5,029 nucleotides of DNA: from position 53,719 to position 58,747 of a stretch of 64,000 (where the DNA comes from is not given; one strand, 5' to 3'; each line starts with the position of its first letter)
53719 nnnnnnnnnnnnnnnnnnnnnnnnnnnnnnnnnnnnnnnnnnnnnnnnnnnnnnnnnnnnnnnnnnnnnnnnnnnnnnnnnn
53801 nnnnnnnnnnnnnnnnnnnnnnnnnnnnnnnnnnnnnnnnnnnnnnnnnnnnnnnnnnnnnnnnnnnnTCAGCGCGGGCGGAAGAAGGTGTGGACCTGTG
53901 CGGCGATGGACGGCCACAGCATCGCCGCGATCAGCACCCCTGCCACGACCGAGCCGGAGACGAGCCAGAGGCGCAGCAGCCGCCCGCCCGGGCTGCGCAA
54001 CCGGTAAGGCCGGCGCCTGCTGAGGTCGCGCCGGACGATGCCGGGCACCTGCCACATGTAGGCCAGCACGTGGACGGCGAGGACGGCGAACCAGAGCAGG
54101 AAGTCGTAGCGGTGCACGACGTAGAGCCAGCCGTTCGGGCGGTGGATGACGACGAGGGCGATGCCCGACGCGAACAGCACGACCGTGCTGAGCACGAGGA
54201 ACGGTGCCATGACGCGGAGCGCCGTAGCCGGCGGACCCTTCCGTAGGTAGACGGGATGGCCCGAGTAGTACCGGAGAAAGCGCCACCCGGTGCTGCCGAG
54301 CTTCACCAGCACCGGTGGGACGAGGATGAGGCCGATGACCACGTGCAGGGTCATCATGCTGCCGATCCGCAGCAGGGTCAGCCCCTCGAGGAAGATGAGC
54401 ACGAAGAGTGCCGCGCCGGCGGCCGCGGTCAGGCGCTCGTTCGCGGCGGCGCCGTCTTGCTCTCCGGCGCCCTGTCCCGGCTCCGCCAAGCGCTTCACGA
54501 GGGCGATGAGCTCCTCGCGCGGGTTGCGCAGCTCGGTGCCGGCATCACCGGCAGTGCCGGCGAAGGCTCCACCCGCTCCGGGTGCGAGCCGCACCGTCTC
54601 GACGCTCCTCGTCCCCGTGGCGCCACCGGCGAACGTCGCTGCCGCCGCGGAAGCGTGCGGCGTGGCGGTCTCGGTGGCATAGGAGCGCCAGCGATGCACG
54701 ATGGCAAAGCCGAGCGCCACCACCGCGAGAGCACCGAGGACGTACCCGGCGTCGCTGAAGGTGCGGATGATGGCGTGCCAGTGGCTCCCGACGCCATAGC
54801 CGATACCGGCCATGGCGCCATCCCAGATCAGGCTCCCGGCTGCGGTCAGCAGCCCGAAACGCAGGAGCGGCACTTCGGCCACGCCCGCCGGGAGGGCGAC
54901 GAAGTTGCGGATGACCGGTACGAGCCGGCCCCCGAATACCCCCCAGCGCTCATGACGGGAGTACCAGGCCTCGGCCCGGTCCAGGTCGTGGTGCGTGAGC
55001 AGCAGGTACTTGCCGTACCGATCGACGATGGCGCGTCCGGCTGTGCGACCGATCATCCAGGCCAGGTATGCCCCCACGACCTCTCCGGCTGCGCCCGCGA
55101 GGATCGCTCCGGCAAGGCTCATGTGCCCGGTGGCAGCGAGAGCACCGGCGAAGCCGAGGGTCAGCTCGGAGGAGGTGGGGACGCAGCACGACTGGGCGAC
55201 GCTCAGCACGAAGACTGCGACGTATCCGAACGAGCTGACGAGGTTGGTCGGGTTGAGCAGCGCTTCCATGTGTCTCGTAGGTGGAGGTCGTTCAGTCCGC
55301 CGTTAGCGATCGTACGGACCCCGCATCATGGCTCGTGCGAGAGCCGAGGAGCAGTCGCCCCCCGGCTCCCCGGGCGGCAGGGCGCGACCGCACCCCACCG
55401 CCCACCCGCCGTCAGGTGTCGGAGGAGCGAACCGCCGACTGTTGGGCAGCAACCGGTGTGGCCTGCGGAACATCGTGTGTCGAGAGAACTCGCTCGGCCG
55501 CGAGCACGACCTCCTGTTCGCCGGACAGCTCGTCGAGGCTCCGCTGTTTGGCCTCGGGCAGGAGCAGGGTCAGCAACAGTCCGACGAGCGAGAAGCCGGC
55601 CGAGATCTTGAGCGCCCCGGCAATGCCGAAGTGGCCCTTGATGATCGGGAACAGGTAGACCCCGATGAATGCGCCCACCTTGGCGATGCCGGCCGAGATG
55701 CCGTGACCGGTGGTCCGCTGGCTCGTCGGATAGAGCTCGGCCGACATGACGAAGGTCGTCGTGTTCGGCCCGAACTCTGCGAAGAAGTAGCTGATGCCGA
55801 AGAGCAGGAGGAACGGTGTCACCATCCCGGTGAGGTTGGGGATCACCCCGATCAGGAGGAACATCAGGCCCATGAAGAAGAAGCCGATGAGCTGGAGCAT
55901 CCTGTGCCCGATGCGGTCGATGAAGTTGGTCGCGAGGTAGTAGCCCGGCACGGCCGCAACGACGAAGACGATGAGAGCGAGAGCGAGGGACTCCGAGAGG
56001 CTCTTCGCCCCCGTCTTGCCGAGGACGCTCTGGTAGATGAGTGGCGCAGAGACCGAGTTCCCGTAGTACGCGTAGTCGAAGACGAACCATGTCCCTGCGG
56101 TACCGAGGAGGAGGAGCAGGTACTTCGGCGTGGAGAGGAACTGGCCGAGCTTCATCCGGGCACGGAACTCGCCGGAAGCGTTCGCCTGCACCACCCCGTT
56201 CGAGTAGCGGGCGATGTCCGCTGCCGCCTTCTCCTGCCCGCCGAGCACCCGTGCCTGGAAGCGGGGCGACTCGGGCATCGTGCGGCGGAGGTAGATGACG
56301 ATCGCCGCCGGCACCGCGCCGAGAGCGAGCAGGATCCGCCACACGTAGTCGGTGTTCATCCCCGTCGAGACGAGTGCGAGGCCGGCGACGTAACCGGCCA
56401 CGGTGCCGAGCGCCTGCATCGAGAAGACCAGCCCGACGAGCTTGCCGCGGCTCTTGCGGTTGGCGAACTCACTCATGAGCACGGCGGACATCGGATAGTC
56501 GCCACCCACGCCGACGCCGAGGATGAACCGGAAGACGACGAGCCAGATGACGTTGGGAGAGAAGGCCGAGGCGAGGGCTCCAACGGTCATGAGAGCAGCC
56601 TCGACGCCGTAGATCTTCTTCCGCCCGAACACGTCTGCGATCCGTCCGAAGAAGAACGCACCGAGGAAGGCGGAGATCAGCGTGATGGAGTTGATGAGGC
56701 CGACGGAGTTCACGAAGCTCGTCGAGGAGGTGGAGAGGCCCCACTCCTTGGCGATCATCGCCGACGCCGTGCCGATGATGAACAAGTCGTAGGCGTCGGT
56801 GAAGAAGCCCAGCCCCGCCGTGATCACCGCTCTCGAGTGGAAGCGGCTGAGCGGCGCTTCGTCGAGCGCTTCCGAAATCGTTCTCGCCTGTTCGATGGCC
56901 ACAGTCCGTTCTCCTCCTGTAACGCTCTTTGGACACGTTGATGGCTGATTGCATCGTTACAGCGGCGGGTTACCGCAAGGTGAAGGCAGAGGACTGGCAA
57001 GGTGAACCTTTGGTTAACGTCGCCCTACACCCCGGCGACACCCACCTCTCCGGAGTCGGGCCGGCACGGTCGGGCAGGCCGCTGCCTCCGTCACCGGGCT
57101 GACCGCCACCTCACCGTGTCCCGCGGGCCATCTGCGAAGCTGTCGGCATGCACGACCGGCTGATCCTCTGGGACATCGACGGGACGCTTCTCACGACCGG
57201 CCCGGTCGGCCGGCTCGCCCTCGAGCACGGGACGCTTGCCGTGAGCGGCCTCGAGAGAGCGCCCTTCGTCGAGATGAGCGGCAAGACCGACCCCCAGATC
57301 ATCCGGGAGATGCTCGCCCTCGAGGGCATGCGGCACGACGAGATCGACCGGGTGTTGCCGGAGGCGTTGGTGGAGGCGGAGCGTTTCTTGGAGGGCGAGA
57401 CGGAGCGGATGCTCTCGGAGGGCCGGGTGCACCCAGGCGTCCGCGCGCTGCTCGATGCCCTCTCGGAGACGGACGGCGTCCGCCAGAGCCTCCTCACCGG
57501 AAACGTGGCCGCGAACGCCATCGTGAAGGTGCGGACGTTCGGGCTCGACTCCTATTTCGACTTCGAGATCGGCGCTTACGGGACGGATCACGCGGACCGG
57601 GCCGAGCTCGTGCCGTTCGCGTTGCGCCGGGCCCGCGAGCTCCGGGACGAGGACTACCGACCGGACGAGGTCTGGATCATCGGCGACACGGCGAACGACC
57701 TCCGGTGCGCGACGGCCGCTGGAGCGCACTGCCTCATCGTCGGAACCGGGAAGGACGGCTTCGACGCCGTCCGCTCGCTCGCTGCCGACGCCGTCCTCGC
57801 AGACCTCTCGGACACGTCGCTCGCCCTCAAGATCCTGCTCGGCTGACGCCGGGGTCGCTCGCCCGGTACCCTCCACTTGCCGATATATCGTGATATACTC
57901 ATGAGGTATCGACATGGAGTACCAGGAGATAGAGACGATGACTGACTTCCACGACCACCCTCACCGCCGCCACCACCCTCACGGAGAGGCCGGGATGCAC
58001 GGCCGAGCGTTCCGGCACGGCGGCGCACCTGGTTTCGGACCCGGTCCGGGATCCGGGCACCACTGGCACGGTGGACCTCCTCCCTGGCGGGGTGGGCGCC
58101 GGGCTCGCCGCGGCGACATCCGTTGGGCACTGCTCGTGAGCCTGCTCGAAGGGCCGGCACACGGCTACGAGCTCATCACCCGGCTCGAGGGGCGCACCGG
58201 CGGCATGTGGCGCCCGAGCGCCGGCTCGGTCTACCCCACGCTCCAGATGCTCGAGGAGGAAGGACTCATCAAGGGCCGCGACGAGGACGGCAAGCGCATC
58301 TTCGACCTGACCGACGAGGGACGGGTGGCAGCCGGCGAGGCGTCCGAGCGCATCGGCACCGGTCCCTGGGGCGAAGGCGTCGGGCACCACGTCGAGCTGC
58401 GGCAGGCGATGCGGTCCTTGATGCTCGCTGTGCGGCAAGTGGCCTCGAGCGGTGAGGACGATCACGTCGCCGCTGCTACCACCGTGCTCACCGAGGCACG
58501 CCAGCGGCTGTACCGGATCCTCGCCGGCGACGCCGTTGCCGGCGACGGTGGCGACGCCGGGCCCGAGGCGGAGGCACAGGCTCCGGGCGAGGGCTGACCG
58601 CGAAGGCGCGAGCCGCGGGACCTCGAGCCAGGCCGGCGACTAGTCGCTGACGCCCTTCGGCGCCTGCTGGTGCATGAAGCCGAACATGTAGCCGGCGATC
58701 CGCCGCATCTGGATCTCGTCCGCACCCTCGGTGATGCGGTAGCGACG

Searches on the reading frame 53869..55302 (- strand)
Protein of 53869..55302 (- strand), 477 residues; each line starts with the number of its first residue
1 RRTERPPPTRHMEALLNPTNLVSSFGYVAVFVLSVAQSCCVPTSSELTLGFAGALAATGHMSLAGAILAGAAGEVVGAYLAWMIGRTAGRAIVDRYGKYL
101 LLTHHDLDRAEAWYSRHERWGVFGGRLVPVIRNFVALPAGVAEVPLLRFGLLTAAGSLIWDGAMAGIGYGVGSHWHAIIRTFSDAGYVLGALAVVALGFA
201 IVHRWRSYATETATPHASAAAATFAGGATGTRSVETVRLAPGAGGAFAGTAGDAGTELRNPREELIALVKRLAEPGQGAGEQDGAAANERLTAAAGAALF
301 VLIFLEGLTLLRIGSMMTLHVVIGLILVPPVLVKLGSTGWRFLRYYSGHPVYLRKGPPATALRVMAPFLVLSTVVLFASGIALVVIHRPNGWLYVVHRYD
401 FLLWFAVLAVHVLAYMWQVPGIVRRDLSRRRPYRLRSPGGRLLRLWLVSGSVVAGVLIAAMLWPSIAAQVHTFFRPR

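Call 34: search_protein_families(library=pfam, proteins=[window:53869-55302:-], max_evalue=0.0001)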
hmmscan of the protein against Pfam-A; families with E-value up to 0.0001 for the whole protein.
window:53869-55302:- (477 aa): 1 family
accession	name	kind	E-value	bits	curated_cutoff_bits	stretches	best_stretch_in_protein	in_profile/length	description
PF09335.16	VTT_dom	-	5.3e-16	59.6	33.9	1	46-169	4-122/123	VTT domain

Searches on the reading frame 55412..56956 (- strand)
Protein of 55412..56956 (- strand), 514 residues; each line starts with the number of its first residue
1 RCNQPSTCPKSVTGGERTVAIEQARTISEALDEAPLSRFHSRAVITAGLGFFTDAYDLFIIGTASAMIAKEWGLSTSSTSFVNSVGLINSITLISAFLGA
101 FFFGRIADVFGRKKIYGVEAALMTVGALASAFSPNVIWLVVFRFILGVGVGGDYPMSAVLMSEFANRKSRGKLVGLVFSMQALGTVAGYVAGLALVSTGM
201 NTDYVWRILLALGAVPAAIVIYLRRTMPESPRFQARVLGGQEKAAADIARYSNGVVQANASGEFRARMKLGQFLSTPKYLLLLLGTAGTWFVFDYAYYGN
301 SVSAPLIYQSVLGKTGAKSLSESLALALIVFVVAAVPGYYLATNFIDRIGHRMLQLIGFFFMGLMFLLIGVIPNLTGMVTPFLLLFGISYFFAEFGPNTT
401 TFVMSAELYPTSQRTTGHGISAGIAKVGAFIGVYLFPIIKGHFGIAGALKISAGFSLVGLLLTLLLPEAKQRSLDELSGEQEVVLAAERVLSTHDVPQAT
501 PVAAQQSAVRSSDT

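Call 34: search_protein_families(library=pfam, proteins=[window:55412-56956:-], max_evalue=0.0001)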
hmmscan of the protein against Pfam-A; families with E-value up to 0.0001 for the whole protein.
window:55412-56956:- (514 aa): 4 families
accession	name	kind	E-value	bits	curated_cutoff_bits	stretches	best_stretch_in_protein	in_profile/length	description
PF00083.30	Sugar_tr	-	1.1e-55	189.7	22.3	1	45-477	3-448/452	Sugar (and other) transporter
PF07690.21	MFS_1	-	1.5e-39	136.3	33.4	2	49-403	3-319/347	Major Facilitator Superfamily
PF12832.13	MFS_1_like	-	2.9e-06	27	25.2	0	83-433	34-355/373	MFS_1 like family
PF06779.20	MFS_4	-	2.2e-05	24.4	26.3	1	82-231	27-175/364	Uncharacterised MFS-type transporter YbfB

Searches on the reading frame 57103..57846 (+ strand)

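Call 34: search_protein_families(library=pfam, proteins=[window:57103-57846:+], max_evalue=0.0001)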
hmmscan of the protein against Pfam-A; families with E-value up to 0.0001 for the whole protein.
window:57103-57846:+ (247 aa): 4 families
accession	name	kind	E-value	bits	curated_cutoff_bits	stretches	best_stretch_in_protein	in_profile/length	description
PF00702.32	Hydrolase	-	1.7e-14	55.1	26.4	1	19-207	2-191/191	haloacid dehalogenase-like hydrolase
PF12710.13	HAD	-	9.9e-14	52.6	27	1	21-203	1-188/189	haloacid dehalogenase-like hydrolase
PF13419.12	HAD_2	-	1.3e-12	48.6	23.8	1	21-213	1-178/178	Haloacid dehalogenase-like hydrolase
PF13242.12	Hydrolase_like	-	3.4e-10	40.1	22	1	171-237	7-74/75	HAD-hyrolase-like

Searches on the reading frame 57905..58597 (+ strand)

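Call 34: search_protein_families(library=pfam, proteins=[window:57905-58597:+], max_evalue=0.0001)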
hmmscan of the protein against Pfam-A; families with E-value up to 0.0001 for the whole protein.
window:57905-58597:+ (230 aa): 1 family
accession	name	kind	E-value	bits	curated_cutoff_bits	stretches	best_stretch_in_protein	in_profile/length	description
PF03551.20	PadR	-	7.5e-18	64.7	27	1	77-143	2-73/75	Transcriptional regulator PadR-like family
